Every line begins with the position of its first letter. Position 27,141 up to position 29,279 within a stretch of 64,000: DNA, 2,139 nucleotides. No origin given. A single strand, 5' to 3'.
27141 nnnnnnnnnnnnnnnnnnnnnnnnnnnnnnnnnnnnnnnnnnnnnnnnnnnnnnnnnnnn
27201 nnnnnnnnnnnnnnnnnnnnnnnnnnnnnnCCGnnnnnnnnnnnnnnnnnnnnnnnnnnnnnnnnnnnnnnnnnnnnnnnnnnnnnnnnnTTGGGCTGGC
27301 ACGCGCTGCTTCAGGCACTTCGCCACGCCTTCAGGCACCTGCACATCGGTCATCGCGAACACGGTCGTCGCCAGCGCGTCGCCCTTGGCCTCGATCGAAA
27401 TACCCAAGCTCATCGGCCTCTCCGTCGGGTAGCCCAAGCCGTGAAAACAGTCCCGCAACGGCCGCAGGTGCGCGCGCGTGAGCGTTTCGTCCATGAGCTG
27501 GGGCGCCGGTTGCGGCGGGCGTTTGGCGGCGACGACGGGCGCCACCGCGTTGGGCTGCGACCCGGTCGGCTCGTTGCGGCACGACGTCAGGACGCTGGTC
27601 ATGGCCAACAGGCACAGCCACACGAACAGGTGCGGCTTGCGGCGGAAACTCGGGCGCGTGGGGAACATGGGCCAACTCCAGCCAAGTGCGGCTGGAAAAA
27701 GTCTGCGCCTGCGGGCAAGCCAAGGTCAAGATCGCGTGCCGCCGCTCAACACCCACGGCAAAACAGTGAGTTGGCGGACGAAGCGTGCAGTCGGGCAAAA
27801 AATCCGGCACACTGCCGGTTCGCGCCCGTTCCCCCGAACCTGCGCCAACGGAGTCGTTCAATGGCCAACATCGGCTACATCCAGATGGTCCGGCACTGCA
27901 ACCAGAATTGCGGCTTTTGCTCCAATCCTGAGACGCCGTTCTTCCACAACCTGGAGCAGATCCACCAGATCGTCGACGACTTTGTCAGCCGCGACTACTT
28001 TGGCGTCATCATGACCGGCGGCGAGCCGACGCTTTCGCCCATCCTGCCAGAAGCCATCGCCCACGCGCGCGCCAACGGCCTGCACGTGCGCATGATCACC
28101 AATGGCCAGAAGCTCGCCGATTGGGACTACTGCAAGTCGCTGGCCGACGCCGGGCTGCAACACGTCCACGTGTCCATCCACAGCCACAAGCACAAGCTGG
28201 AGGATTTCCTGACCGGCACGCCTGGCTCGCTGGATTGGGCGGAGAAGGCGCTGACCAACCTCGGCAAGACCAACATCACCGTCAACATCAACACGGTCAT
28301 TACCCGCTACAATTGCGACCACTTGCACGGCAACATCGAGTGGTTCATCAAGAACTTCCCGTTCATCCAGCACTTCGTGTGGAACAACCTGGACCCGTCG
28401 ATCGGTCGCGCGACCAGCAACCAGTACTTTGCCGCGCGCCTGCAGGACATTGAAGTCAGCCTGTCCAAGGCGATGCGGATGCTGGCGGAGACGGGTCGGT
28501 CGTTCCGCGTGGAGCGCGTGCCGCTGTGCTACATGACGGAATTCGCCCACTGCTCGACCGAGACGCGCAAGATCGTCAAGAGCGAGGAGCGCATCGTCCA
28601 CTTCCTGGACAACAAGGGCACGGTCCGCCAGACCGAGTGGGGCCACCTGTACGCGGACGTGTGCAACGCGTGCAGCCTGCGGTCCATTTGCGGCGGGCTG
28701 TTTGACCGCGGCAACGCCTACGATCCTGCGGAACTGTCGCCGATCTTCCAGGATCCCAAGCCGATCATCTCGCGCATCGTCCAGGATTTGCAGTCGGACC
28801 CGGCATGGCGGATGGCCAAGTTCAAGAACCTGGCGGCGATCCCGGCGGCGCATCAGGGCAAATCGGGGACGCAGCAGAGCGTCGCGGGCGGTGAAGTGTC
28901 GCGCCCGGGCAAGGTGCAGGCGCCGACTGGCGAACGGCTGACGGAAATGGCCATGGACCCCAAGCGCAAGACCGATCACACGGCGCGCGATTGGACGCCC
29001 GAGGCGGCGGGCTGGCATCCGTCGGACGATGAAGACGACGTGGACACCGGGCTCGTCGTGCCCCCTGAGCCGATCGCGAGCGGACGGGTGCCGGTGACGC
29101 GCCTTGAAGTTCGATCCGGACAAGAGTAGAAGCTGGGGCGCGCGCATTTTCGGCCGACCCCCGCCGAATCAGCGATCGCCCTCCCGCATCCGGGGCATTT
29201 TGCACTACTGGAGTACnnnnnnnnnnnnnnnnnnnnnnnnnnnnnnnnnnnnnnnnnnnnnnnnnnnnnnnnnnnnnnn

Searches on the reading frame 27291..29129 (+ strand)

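Call 24: search_protein_families(library=pfam, proteins=[window:27291-29129:+], max_evalue=0.001)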
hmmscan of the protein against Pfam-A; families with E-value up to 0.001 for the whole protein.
window:27291-29129:+ (612 aa): 2 families
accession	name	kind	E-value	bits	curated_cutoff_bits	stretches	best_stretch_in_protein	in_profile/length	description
PF04055.27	Radical_SAM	-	1.6e-19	71.1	29.5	1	198-338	2-151/166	Radical SAM superfamily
PF13344.12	Hydrolase_6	-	0.00013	22.4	27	1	235-293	4-60/101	Haloacid dehalogenase-like hydrolase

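Call 104: search_protein_families(library=ncbifam, proteins=[window:27291-29129:+], max_evalue=0.00001)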
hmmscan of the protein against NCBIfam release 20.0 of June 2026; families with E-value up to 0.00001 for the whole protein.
window:27291-29129:+ (612 aa): 30 families (the best 25 are shown)
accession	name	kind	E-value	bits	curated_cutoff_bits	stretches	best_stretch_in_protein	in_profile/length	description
TIGR03977.1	rSAM_pair_HxsC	equivalog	9.1e-31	106.8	267.9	1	193-419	25-257/292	His-Xaa-Ser system radical SAM maturase HxsC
NF038332.1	rSAM_rare_HxsC4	exception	3.7e-25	88.8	500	1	191-424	12-245/335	radical SAM protein HxsC4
NF045646.2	rSAM_Se_TrsS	equivalog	2.9e-16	59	490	1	195-444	88-337/441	radical SAM (seleno)protein TrsS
TIGR04545.1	rSAM_ahbD_hemeb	equivalog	4.6e-16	59.2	500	1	199-363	6-172/339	heme b synthase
TIGR04303.1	GeoRSP_rSAM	equivalog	9.2e-16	58.3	400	1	202-351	14-163/325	GeoRSP system radical SAM/SPASM protein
TIGR02668.1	moaA_archaeal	equivalog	1.9e-15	56.6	325.25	1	197-361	14-182/303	GTP 3',8-cyclase MoaA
TIGR02666.1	moaA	equivalog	2.5e-15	56.3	284.05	1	199-351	16-179/336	GTP 3',8-cyclase MoaA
TIGR04053.2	TIGR04053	equivalog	4.2e-15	55.9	395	1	220-348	39-169/366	TIGR04053 family radical SAM/SPASM domain-containing protein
TIGR04055.1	rSAM_NirJ2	equivalog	7.4e-15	55.3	500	1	201-397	15-203/326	putative heme d1 biosynthesis radical SAM protein NirJ2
TIGR02109.1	PQQ_syn_pqqE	equivalog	2.6e-14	52.9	381.35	1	198-351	12-168/358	pyrroloquinoline quinone biosynthesis protein PqqE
NF001199.0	PRK00164.2-1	equivalog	7.4e-14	51.6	231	1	197-395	16-217/308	GTP 3',8-cyclase MoaA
TIGR04051.1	rSAM_NirJ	equivalog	1.8e-13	50.2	515.45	1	198-368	7-177/354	heme d1 biosynthesis radical SAM protein NirJ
NF045702.1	rSAM_GDGT_ether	equivalog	3.3e-13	49.1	450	1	184-360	77-261/486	tetraether lipid synthase Tes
NF038283.1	viperin_w_prok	equivalog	3.5e-13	49.3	180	1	199-344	8-169/281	viperin family antiviral radical SAM protein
TIGR03962.1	mycofact_rSAM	equivalog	5.8e-13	48.7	265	1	202-346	21-167/339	mycofactocin radical SAM maturase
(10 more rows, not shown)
